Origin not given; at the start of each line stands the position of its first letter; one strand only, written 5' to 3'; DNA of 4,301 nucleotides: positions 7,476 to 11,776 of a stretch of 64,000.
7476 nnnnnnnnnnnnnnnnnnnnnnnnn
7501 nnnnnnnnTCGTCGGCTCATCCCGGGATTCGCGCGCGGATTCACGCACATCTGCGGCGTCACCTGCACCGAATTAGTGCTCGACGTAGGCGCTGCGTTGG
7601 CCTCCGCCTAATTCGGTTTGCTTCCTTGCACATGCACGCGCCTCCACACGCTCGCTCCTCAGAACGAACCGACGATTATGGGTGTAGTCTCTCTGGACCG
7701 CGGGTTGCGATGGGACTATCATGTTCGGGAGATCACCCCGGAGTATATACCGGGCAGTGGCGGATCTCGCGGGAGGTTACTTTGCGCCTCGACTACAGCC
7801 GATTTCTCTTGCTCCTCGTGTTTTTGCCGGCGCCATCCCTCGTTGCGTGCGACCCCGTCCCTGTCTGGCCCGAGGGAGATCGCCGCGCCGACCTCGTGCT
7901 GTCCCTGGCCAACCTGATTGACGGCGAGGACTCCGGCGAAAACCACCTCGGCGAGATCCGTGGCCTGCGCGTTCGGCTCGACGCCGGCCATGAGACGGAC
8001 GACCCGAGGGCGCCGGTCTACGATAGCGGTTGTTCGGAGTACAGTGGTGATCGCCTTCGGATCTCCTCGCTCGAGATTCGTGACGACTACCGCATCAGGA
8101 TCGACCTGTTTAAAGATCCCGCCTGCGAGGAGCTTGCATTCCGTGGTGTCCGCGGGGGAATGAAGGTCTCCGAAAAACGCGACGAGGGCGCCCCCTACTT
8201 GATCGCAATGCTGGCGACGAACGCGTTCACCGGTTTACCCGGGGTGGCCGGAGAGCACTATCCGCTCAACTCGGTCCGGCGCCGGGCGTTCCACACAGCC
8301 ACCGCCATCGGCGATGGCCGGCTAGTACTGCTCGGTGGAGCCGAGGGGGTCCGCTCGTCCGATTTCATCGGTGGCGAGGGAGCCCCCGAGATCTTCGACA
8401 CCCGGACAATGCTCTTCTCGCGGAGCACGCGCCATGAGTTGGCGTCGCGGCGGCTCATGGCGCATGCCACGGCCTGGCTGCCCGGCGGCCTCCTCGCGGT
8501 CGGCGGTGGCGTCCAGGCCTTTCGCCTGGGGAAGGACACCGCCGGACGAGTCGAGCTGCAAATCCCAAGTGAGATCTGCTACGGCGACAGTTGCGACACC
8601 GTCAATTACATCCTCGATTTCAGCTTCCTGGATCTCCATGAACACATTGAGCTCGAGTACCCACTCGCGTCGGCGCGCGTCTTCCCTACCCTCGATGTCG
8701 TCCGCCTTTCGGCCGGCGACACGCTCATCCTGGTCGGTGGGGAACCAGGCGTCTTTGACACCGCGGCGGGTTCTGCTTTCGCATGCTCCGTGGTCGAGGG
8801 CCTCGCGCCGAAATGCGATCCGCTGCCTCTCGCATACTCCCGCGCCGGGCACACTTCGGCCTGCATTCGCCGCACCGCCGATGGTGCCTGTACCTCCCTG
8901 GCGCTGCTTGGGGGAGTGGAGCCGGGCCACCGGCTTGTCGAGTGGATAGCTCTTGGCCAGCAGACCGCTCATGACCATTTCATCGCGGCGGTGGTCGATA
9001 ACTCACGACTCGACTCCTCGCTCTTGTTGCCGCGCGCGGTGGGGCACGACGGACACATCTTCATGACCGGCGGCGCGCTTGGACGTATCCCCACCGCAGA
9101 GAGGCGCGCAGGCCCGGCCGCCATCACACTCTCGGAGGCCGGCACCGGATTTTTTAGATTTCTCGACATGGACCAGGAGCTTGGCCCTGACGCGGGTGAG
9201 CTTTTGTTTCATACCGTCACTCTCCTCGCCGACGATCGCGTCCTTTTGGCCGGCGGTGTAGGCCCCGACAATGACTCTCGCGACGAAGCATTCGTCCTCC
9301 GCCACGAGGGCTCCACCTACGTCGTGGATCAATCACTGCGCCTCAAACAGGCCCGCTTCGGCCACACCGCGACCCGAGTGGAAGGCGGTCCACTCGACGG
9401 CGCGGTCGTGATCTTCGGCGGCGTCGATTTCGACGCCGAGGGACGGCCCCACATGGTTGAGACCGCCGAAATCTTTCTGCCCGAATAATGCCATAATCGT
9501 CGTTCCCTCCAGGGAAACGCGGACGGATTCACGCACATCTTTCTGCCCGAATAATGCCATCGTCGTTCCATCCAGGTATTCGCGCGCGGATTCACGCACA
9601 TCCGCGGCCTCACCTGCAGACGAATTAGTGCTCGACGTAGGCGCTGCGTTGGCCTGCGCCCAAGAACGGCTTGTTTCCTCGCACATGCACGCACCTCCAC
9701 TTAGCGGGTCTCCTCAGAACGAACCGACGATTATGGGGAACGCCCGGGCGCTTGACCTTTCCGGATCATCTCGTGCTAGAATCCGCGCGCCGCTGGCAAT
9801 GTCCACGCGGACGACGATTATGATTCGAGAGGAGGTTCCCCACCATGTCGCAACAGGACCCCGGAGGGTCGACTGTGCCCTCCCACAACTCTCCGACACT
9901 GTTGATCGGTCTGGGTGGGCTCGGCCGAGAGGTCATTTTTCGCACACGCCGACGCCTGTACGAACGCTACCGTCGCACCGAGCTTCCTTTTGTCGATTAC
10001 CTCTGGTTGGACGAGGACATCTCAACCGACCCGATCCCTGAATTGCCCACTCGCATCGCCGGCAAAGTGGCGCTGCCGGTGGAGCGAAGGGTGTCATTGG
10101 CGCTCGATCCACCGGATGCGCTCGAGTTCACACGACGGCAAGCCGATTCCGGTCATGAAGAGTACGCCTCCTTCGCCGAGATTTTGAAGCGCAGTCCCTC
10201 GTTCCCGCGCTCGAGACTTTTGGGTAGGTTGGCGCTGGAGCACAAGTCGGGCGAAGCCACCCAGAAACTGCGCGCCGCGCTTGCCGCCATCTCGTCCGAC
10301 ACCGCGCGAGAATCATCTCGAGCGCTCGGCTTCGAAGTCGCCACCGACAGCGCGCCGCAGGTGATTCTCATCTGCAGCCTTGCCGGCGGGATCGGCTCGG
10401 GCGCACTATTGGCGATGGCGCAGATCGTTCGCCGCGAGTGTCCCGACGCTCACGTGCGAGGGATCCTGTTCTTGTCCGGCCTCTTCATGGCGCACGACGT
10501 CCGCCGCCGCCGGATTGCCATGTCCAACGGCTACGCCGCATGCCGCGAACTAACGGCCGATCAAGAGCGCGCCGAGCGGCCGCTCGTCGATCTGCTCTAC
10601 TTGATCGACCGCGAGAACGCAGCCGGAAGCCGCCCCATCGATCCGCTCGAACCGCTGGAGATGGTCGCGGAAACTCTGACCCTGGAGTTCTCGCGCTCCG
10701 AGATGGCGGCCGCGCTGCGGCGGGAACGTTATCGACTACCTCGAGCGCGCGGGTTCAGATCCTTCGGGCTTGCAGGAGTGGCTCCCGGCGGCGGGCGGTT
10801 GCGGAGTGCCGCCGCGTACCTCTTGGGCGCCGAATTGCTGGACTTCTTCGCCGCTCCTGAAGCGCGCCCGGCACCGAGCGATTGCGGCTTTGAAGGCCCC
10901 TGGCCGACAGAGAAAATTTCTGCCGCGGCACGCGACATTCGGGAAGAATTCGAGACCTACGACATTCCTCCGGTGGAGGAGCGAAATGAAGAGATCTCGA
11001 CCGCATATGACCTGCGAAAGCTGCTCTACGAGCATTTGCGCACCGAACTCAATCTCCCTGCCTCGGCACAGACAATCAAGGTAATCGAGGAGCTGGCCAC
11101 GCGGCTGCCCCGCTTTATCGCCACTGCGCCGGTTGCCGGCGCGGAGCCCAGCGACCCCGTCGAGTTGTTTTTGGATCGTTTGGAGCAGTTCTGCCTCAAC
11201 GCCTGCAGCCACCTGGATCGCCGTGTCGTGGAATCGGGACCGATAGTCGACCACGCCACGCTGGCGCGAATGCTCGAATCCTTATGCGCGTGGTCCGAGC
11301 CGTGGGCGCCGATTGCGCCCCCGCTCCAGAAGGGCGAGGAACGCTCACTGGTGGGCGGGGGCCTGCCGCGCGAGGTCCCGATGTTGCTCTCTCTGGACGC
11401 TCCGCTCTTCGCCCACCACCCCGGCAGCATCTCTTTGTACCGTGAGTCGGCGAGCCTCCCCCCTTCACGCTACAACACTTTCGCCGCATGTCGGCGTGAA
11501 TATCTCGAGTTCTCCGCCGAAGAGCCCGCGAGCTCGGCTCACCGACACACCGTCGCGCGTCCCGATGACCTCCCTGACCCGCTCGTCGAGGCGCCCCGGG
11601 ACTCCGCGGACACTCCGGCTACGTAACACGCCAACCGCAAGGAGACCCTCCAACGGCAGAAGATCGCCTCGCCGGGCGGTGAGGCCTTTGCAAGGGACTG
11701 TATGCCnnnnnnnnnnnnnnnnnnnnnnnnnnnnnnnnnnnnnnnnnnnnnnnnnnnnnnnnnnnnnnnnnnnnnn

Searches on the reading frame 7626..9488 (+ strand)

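Call 77: search_protein_families(library=pfam, proteins=[window:7626-9488:+], max_evalue=0.00001)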
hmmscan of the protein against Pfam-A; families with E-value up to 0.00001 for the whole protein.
window:7626-9488:+ (620 aa): 2 families
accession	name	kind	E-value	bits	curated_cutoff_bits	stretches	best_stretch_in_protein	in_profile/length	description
PF13418.12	Kelch_4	-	6.8e-08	32.8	21.6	0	220-239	2-21/49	Galactose oxidase, central domain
PF24681.1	Kelch_KLHDC2_KLHL20_DRC7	-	6.2e-06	26.1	50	0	218-301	102-178/221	KLHDC2/KLHL20/DRC7 Kelch-repeats domain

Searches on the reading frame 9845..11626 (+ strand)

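Call 77: search_protein_families(library=pfam, proteins=[window:9845-11626:+], max_evalue=0.00001)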
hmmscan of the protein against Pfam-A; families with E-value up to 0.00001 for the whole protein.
window:9845-11626:+ (593 aa): 1 family
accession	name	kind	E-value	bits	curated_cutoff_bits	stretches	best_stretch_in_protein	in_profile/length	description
PF13809.12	Tubulin_2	-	5.3e-28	98.7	27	1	19-332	1-355/356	Tubulin like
